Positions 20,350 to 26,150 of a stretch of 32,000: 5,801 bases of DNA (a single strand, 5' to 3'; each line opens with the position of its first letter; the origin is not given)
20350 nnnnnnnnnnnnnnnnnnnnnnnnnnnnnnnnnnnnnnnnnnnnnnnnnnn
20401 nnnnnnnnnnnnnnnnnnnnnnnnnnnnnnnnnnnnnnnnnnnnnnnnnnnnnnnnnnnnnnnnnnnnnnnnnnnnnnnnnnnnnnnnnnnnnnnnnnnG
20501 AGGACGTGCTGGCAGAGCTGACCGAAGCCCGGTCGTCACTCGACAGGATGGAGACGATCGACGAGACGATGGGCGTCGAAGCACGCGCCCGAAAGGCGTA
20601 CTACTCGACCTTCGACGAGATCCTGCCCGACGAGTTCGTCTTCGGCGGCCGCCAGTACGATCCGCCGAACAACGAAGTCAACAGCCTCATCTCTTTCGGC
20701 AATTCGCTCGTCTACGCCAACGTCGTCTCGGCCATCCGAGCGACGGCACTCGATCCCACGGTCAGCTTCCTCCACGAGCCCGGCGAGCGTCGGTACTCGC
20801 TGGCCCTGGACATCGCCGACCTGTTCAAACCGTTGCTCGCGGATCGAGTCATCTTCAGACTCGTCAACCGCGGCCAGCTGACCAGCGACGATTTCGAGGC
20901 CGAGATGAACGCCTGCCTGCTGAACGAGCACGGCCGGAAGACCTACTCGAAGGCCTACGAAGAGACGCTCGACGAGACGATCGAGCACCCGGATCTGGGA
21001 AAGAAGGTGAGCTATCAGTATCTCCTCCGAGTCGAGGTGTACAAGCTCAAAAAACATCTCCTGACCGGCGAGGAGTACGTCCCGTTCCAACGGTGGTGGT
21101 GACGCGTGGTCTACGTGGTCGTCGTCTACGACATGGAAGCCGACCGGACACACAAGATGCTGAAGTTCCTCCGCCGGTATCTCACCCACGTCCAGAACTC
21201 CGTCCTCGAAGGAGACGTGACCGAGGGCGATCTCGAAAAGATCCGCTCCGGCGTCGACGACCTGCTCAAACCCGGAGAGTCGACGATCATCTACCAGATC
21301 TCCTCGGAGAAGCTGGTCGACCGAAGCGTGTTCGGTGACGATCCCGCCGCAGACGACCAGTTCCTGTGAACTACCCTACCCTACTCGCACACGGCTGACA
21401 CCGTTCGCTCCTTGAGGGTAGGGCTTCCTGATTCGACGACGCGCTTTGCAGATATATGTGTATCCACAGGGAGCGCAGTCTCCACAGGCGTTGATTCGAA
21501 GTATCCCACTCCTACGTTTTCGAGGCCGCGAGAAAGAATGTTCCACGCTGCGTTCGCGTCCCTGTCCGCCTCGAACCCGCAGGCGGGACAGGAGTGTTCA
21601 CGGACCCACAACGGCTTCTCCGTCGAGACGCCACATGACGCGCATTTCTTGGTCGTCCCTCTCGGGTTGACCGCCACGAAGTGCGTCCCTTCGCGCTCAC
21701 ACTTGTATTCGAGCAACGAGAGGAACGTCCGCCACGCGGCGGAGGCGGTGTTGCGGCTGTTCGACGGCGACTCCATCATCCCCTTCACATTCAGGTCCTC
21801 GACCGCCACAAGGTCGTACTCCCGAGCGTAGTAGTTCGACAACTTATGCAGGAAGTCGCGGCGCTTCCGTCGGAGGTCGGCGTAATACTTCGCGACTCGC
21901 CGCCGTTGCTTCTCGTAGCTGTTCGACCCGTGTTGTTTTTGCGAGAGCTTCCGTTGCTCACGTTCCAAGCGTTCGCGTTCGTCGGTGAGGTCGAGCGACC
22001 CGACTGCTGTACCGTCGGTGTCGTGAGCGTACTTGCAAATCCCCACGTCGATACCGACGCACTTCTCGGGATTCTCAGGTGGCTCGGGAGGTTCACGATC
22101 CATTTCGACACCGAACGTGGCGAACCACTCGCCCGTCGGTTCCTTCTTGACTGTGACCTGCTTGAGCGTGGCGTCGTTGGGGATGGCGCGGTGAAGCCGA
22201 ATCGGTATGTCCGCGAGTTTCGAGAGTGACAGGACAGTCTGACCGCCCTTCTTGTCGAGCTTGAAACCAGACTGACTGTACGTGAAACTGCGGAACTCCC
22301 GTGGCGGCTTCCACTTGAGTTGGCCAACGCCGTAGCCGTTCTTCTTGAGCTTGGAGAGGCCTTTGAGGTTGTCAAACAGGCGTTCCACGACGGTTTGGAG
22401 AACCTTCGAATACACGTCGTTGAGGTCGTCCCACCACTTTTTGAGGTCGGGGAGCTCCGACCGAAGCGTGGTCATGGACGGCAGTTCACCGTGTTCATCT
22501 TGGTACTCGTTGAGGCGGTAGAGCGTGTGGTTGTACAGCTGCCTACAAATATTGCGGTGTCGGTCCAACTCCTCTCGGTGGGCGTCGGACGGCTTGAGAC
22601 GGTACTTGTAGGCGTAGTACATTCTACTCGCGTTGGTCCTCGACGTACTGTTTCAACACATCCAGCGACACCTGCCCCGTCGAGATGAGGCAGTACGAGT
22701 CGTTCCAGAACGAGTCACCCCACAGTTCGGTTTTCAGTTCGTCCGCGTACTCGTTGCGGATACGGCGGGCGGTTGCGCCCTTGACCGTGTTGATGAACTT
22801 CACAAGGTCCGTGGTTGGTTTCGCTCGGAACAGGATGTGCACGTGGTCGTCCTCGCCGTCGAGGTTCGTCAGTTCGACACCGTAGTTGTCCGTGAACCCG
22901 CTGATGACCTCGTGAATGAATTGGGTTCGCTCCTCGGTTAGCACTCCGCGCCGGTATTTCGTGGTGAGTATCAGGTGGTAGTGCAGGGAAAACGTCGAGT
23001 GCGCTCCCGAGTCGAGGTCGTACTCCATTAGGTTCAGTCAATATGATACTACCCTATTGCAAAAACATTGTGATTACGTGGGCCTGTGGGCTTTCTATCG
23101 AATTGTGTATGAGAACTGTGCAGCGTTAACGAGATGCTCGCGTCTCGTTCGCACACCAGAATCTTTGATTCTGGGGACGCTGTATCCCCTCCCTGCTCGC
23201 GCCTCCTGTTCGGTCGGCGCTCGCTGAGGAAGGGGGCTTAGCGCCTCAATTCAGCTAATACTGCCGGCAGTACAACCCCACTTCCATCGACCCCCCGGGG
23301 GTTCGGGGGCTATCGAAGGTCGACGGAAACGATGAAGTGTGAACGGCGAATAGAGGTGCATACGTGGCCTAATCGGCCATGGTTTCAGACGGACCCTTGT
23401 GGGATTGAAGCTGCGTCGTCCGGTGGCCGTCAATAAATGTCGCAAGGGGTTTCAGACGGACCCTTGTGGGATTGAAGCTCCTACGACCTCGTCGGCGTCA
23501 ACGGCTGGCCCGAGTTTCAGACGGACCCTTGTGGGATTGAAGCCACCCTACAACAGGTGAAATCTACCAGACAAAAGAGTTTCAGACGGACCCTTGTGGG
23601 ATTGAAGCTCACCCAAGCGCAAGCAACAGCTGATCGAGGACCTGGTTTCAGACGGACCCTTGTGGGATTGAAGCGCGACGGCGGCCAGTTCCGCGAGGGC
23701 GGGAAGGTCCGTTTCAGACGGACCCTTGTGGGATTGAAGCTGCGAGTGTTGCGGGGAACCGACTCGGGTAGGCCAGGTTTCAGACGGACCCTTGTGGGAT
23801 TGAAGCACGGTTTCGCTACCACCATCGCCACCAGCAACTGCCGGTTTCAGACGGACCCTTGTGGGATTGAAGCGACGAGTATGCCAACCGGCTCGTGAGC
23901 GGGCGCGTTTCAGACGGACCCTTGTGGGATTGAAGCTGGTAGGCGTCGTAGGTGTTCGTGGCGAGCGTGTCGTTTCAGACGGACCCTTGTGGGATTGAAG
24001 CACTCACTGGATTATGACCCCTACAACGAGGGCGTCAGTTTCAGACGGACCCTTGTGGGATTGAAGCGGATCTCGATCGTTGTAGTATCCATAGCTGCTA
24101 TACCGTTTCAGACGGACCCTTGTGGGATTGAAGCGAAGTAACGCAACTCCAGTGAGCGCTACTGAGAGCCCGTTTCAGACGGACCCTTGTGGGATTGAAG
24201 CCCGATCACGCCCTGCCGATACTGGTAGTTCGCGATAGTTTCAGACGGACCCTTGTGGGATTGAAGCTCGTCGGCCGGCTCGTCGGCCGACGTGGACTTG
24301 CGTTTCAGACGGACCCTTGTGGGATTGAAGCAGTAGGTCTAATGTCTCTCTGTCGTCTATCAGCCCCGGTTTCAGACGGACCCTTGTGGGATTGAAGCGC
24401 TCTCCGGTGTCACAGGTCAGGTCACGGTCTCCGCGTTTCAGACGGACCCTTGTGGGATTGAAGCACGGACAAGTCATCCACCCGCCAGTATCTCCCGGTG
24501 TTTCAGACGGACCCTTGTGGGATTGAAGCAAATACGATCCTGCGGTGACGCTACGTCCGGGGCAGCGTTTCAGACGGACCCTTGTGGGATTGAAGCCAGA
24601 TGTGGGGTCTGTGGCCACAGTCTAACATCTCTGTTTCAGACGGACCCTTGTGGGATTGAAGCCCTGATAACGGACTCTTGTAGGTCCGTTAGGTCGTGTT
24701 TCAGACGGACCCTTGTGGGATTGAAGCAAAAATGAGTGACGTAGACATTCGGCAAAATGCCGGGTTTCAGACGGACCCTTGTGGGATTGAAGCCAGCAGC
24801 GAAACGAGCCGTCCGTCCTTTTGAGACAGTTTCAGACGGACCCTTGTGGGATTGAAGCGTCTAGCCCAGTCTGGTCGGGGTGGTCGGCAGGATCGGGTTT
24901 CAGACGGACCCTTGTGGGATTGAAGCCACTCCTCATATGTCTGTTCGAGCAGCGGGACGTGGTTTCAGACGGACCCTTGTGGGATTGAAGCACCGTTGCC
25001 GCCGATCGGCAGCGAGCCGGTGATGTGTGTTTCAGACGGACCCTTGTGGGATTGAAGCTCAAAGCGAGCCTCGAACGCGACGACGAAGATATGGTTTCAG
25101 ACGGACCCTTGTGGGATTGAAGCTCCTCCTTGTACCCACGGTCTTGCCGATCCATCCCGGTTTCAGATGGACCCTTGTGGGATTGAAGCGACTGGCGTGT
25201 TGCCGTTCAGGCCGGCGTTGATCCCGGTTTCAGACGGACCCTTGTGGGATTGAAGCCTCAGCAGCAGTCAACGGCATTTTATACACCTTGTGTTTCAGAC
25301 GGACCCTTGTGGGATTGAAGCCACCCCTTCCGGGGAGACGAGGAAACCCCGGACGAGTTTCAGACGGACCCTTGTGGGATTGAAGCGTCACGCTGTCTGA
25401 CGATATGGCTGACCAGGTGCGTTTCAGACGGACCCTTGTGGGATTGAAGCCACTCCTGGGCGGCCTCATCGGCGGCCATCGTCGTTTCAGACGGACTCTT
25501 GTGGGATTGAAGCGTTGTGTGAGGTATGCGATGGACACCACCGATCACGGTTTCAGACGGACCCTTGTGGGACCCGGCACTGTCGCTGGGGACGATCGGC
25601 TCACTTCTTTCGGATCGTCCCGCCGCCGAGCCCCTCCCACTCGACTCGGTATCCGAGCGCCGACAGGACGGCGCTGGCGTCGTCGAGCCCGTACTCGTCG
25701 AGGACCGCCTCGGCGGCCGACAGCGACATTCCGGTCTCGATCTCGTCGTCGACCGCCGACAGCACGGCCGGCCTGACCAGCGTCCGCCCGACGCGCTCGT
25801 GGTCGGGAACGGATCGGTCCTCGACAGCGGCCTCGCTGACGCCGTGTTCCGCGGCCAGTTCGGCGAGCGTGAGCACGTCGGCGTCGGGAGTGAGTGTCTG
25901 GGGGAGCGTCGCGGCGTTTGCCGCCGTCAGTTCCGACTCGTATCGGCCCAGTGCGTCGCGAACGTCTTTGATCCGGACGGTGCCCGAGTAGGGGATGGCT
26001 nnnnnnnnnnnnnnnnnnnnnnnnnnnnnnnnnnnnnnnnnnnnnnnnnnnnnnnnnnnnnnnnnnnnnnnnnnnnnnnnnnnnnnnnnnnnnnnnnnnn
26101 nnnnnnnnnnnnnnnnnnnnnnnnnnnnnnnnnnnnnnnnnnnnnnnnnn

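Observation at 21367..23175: Intact IS200/IS605 (tnpA-tnpB) inserted between the cas2 stop codon and the CRISPR leader, convergent with the cas operon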

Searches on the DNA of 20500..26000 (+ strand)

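Call 4: search_rna_families(source=window, start=20500, end=26000, threshold=evalue, max_evalue=1, show_alignments=3)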
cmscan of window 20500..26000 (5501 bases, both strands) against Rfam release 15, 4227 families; matches with E-value up to 1: 33.
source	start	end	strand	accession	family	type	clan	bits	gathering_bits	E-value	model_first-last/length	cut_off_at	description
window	23382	23411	+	RF01337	CRISPR-DR24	Gene; CRISPR;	-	42.5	35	1.8e-05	1-30/30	no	CRISPR RNA direct repeat element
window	23449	23478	+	RF01337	CRISPR-DR24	Gene; CRISPR;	-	42.5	35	1.8e-05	1-30/30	no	CRISPR RNA direct repeat element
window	23514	23543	+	RF01337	CRISPR-DR24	Gene; CRISPR;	-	42.5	35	1.8e-05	1-30/30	no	CRISPR RNA direct repeat element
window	23579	23608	+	RF01337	CRISPR-DR24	Gene; CRISPR;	-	42.5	35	1.8e-05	1-30/30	no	CRISPR RNA direct repeat element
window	23645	23674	+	RF01337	CRISPR-DR24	Gene; CRISPR;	-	42.5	35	1.8e-05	1-30/30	no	CRISPR RNA direct repeat element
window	23711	23740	+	RF01337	CRISPR-DR24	Gene; CRISPR;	-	42.5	35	1.8e-05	1-30/30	no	CRISPR RNA direct repeat element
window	23777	23806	+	RF01337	CRISPR-DR24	Gene; CRISPR;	-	42.5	35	1.8e-05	1-30/30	no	CRISPR RNA direct repeat element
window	23844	23873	+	RF01337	CRISPR-DR24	Gene; CRISPR;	-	42.5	35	1.8e-05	1-30/30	no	CRISPR RNA direct repeat element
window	23907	23936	+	RF01337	CRISPR-DR24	Gene; CRISPR;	-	42.5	35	1.8e-05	1-30/30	no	CRISPR RNA direct repeat element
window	23972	24001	+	RF01337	CRISPR-DR24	Gene; CRISPR;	-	42.5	35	1.8e-05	1-30/30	no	CRISPR RNA direct repeat element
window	24038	24067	+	RF01337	CRISPR-DR24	Gene; CRISPR;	-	42.5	35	1.8e-05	1-30/30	no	CRISPR RNA direct repeat element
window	24105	24134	+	RF01337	CRISPR-DR24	Gene; CRISPR;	-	42.5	35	1.8e-05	1-30/30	no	CRISPR RNA direct repeat element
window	24172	24201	+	RF01337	CRISPR-DR24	Gene; CRISPR;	-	42.5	35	1.8e-05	1-30/30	no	CRISPR RNA direct repeat element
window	24238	24267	+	RF01337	CRISPR-DR24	Gene; CRISPR;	-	42.5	35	1.8e-05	1-30/30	no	CRISPR RNA direct repeat element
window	24302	24331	+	RF01337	CRISPR-DR24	Gene; CRISPR;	-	42.5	35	1.8e-05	1-30/30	no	CRISPR RNA direct repeat element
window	24369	24398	+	RF01337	CRISPR-DR24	Gene; CRISPR;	-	42.5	35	1.8e-05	1-30/30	no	CRISPR RNA direct repeat element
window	24435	24464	+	RF01337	CRISPR-DR24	Gene; CRISPR;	-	42.5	35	1.8e-05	1-30/30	no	CRISPR RNA direct repeat element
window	24500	24529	+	RF01337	CRISPR-DR24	Gene; CRISPR;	-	42.5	35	1.8e-05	1-30/30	no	CRISPR RNA direct repeat element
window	24567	24596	+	RF01337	CRISPR-DR24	Gene; CRISPR;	-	42.5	35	1.8e-05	1-30/30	no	CRISPR RNA direct repeat element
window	24633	24662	+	RF01337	CRISPR-DR24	Gene; CRISPR;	-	42.5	35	1.8e-05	1-30/30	no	CRISPR RNA direct repeat element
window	24698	24727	+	RF01337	CRISPR-DR24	Gene; CRISPR;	-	42.5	35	1.8e-05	1-30/30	no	CRISPR RNA direct repeat element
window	24764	24793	+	RF01337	CRISPR-DR24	Gene; CRISPR;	-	42.5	35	1.8e-05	1-30/30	no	CRISPR RNA direct repeat element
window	24829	24858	+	RF01337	CRISPR-DR24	Gene; CRISPR;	-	42.5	35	1.8e-05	1-30/30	no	CRISPR RNA direct repeat element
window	24897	24926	+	RF01337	CRISPR-DR24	Gene; CRISPR;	-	42.5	35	1.8e-05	1-30/30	no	CRISPR RNA direct repeat element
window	24962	24991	+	RF01337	CRISPR-DR24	Gene; CRISPR;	-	42.5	35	1.8e-05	1-30/30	no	CRISPR RNA direct repeat element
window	25029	25058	+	RF01337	CRISPR-DR24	Gene; CRISPR;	-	42.5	35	1.8e-05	1-30/30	no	CRISPR RNA direct repeat element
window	25094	25123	+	RF01337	CRISPR-DR24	Gene; CRISPR;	-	42.5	35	1.8e-05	1-30/30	no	CRISPR RNA direct repeat element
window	25227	25256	+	RF01337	CRISPR-DR24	Gene; CRISPR;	-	42.5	35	1.8e-05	1-30/30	no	CRISPR RNA direct repeat element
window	25292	25321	+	RF01337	CRISPR-DR24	Gene; CRISPR;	-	42.5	35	1.8e-05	1-30/30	no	CRISPR RNA direct repeat element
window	25357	25386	+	RF01337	CRISPR-DR24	Gene; CRISPR;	-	42.5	35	1.8e-05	1-30/30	no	CRISPR RNA direct repeat element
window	25421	25450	+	RF01337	CRISPR-DR24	Gene; CRISPR;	-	42.5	35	1.8e-05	1-30/30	no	CRISPR RNA direct repeat element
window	25160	25189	+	RF01337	CRISPR-DR24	Gene; CRISPR;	-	41.3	35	3.4e-05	1-30/30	no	CRISPR RNA direct repeat element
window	25484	25513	+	RF01337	CRISPR-DR24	Gene; CRISPR;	-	37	35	0.00035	1-30/30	no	CRISPR RNA direct repeat element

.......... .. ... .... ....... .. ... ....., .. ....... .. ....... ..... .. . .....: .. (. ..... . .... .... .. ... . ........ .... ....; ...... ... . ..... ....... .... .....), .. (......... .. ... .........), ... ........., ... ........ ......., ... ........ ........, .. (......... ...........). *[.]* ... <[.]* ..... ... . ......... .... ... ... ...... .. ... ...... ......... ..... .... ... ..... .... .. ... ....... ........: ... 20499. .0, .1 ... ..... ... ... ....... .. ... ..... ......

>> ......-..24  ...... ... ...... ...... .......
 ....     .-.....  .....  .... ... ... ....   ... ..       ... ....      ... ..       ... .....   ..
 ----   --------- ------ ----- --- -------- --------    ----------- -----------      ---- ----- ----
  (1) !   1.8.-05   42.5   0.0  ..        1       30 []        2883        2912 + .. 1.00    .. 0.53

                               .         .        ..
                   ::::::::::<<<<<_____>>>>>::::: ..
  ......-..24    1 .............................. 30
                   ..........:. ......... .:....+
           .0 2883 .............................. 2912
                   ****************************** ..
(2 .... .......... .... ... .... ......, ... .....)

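Call 6: search_dna_similar(query=window:21000-23450:+, collection=plasmids, mode=near, max_rows=40)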
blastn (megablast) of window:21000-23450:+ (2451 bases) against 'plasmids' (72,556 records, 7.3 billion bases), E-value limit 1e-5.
Records with a match: 67; places in all: 101; records where one place covers at least 80% of the query: 0.
Best place of each record, by identity: 95-99% 1; 90-95% 11; 80-90% 30; 60-80% 25.
By first word of the organism name: Haloarcula 8; Haladaptatus 8; Natrinema 6; Halorubrum 4; Halorussus 4; Halomarina 4; Halolamina 3; Halobaculum 3; Salinigranum 3; Haloterrigena 3; and 16 more.
By predicted mobility (MOB-suite, as given by PLSDB): non-mobilizable 67.
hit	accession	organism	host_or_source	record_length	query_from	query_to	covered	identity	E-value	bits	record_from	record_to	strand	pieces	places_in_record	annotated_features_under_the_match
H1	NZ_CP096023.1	Halocatena salina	cell culture,sediment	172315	367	2259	77%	90.8%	0e+0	2531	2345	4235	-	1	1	tnpA: IS200/IS605 family transposase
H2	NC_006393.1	Haloarcula marismortui ATCC 43049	-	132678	366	2259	75%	91.8%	0e+0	2566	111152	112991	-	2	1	RNA-guided endonuclease TnpB family protein | tnpA: IS200/IS605-like element ISHma12 family transposase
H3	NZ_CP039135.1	Haloarcula marismortui ATCC 43049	Cell culture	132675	366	2259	75%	91.8%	0e+0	2566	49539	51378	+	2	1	RNA-guided endonuclease TnpB family protein | tnpA: IS200/IS605-like element ISHma12 family transposase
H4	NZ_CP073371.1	Haloarcula sinaiiensis ATCC 33800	cell culture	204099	366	2259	75%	91.8%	0e+0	2566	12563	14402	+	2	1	RNA-guided endonuclease TnpB family protein | tnpA: IS200/IS605-like element ISHma12 family transposase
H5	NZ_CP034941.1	Halorubrum ezzemoulense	Cell Culture,Hypersaline Lake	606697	366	2259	75%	90.9%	0e+0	2477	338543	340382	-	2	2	RNA-guided endonuclease TnpB family protein | tnpA: IS200/IS605-like element ISHma12 family transposase | hypothetical protein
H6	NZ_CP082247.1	Natrinema sp. SYSU A 869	cell culture,salt lake sediment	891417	366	2259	77%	88.3%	0e+0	2268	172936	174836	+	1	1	RNA-guided endonuclease TnpB family protein | tnpA: IS200/IS605 family transposase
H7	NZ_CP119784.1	Haladaptatus sp. YSMS36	cell culture,sediment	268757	366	2260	77%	88.0%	0e+0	2220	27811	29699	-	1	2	transposase | tnpA: IS200/IS605-like element ISHmu6 family transposase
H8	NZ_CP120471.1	Haladaptatus sp. DYSN1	cell culture,sediment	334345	366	2260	77%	87.8%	0e+0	2200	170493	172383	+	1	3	tnpA: IS200/IS605-like element ISHmu6 family transposase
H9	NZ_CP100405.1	Haloarcula marina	cell culture,sediment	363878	372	2259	75%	90.6%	0e+0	2432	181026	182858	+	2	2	transposase | tnpA: IS200/IS605 family transposase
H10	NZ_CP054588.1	Halolamina sp. CBA1230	solar salt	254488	372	2259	75%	90.6%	0e+0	2432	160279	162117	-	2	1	RNA-guided endonuclease TnpB family protein | tnpA: IS200/IS605-like element ISHmu6 family transposase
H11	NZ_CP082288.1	Halobaculum roseum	cell culture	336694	366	2267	75%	90.1%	0e+0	2391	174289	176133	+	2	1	RNA-guided endonuclease TnpB family protein | tnpA: IS200/IS605 family transposase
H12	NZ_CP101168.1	Haloglomus halophilum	cell culture,salt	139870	365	2259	74%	88.2%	0e+0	2158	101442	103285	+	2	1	transposase | tnpA: IS200/IS605 family transposase | hypothetical protein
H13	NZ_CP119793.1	Haladaptatus sp. QDMS2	cell culture,sediment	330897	366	2260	74%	87.5%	0e+0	2071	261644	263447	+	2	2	tnpA: IS200/IS605-like element ISHmu6 family transposase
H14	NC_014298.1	Halalkalicoccus jeotgali B3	-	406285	367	2122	72%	89.6%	0e+0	2230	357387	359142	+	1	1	RNA-guided endonuclease TnpB family protein | tnpA: IS200/IS605-like element ISHje2 family transposase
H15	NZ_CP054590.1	Halolamina sp. CBA1230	solar salt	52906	367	2113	71%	89.9%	0e+0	2246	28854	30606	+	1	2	RNA-guided endonuclease TnpB family protein | tnpA: IS200/IS605 family transposase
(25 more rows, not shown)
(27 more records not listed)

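Call 8: get_annotated_region(hit=H2, flank=400)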
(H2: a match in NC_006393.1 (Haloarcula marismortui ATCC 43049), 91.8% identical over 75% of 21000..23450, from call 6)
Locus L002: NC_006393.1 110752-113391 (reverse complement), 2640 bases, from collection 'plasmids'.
description: Haloarcula marismortui ATCC 43049 plasmid pNG500, complete sequence
organism: Haloarcula marismortui ATCC 43049 (NCBI taxid 272569)
taxonomy: Archaea; Euryarchaeota; Halobacteria; Halobacteriales; Haloarculaceae; Haloarcula; Haloarcula marismortui; Haloarcula marismortui ATCC 43049
host: -; source: -; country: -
typing (MOB-suite, as given by PLSDB): non-mobilizable; mating-pair formation MPF_T
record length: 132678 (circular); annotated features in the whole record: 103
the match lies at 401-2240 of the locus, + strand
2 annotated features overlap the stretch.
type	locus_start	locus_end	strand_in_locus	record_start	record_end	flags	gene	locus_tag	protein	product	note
CDS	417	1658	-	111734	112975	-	-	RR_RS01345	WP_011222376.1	RNA-guided endonuclease TnpB family protein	-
CDS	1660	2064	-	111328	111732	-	tnpA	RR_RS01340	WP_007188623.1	IS200/IS605-like element ISHma12 family transposase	GO:0006313 - DNA transposition [Evidence IEA]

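Call 9: get_annotated_region(hit=H1, flank=400)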
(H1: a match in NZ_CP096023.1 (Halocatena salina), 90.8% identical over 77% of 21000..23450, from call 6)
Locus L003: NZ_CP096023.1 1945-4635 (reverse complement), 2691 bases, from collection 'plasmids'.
description: Halocatena salina strain AD-1 plasmid unnamed4, complete sequence
organism: Halocatena salina (NCBI taxid 2934340)
taxonomy: Archaea; Euryarchaeota; Halobacteria; Halobacteriales; Haloarculaceae; Halocatena; Halocatena salina
host: -; source: cell culture,sediment; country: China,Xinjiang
typing (MOB-suite, as given by PLSDB): non-mobilizable
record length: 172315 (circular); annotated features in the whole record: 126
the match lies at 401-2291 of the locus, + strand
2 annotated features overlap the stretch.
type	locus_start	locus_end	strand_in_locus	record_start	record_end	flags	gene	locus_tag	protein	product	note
CDS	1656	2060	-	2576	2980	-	tnpA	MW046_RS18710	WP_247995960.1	IS200/IS605 family transposase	-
CDS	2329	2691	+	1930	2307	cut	-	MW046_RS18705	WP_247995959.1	hypothetical protein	-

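Call 10: get_annotated_region(hit=H6, flank=400)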
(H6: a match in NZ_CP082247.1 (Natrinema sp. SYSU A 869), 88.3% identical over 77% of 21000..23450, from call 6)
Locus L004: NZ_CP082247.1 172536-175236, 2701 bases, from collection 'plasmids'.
description: Natrinema sp. SYSU A 869 plasmid unnamed1, complete sequence
organism: Natrinema sp. SYSU A 869 (NCBI taxid 2871694)
taxonomy: Archaea; Euryarchaeota; Halobacteria; Halobacteriales; Natrialbaceae; Natrinema; Natrinema sp. SYSU A 869
host: -; source: cell culture,salt lake sediment; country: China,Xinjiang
typing (MOB-suite, as given by PLSDB): non-mobilizable
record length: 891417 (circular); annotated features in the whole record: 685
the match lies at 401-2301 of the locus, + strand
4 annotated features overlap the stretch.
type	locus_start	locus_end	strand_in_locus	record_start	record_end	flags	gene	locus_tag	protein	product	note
CDS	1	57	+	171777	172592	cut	-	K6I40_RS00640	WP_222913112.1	polyprenyl synthetase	-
CDS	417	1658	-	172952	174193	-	-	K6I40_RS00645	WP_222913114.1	RNA-guided endonuclease TnpB family protein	-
CDS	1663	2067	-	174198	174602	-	tnpA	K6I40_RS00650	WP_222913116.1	IS200/IS605 family transposase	-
CDS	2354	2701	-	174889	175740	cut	-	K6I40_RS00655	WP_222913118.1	transcription initiation factor IIB family protein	-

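Call 11: get_annotated_region(hit=H7, flank=400)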
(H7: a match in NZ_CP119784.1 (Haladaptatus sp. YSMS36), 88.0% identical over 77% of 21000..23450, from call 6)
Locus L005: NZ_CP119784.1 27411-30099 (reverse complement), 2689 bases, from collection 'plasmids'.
description: Haladaptatus sp. YSMS36 plasmid unnamed2, complete sequence
organism: Haladaptatus sp. YSMS36 (NCBI taxid 3033384)
taxonomy: Archaea; Euryarchaeota; Halobacteria; Halobacteriales; Haladaptataceae; Haladaptatus; Haladaptatus sp. YSMS36
host: -; source: cell culture,sediment; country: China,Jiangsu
typing (MOB-suite, as given by PLSDB): non-mobilizable; mating-pair formation MPF_T
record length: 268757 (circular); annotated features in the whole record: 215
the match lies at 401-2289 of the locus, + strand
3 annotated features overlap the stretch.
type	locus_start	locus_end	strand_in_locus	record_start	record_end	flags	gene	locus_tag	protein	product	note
CDS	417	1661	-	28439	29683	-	-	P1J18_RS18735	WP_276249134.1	transposase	-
CDS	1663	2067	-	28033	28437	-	tnpA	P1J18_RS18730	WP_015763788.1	IS200/IS605-like element ISHmu6 family transposase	-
CDS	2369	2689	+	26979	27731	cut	-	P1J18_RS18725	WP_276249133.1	helix-turn-helix domain-containing protein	-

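Call 12: get_annotated_region(hit=H11, flank=400)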
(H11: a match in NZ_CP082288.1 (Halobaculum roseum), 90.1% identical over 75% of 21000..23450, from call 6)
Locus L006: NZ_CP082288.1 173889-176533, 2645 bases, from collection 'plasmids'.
description: Halobaculum roseum strain CGMCC 1.15501 plasmid unnamed2, complete sequence
organism: Halobaculum roseum (NCBI taxid 2175149)
taxonomy: Archaea; Euryarchaeota; Halobacteria; Halobacteriales; Haloferacaceae; Halobaculum; Halobaculum roseum
host: -; source: cell culture; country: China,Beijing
typing (MOB-suite, as given by PLSDB): non-mobilizable
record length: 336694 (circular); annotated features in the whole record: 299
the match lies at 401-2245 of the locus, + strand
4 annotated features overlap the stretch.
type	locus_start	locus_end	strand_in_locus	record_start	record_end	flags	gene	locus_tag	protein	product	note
CDS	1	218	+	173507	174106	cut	-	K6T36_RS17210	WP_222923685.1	adenylyltransferase/cytidyltransferase family protein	-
CDS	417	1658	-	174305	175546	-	-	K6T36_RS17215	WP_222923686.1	RNA-guided endonuclease TnpB family protein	-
CDS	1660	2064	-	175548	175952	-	tnpA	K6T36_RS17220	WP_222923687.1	IS200/IS605 family transposase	-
CDS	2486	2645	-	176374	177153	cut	-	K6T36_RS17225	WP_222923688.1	2-oxo acid dehydrogenase subunit E2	-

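Call 13: get_annotated_region(hit=H5, flank=400)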
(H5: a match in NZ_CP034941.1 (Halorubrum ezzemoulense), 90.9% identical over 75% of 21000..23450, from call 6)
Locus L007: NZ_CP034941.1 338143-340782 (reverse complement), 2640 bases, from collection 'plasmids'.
description: Halorubrum ezzemoulense strain Fb21 plasmid megaplasmid, complete sequence
organism: Halorubrum ezzemoulense (NCBI taxid 337243)
taxonomy: Archaea; Euryarchaeota; Halobacteria; Halobacteriales; Haloferacaceae; Halorubrum; Halorubrum ezzemoulense
host: -; source: Cell Culture,Hypersaline Lake; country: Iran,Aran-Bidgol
typing (MOB-suite, as given by PLSDB): non-mobilizable
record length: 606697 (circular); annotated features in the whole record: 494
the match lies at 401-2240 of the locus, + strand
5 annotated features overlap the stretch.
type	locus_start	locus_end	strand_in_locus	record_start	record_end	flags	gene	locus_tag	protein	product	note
CDS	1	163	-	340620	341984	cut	-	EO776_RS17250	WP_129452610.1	restriction endonuclease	GO:0009307 - DNA restriction-modification system [Evidence IEA]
CDS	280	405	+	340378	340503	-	-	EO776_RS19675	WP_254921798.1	hypothetical protein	-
CDS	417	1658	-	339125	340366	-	-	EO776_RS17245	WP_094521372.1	RNA-guided endonuclease TnpB family protein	-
CDS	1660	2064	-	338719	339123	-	tnpA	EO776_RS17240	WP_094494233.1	IS200/IS605-like element ISHma12 family transposase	GO:0006313 - DNA transposition [Evidence IEA]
CDS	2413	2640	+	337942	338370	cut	-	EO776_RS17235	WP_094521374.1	desampylase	GO:0006508 - proteolysis [Evidence IEA]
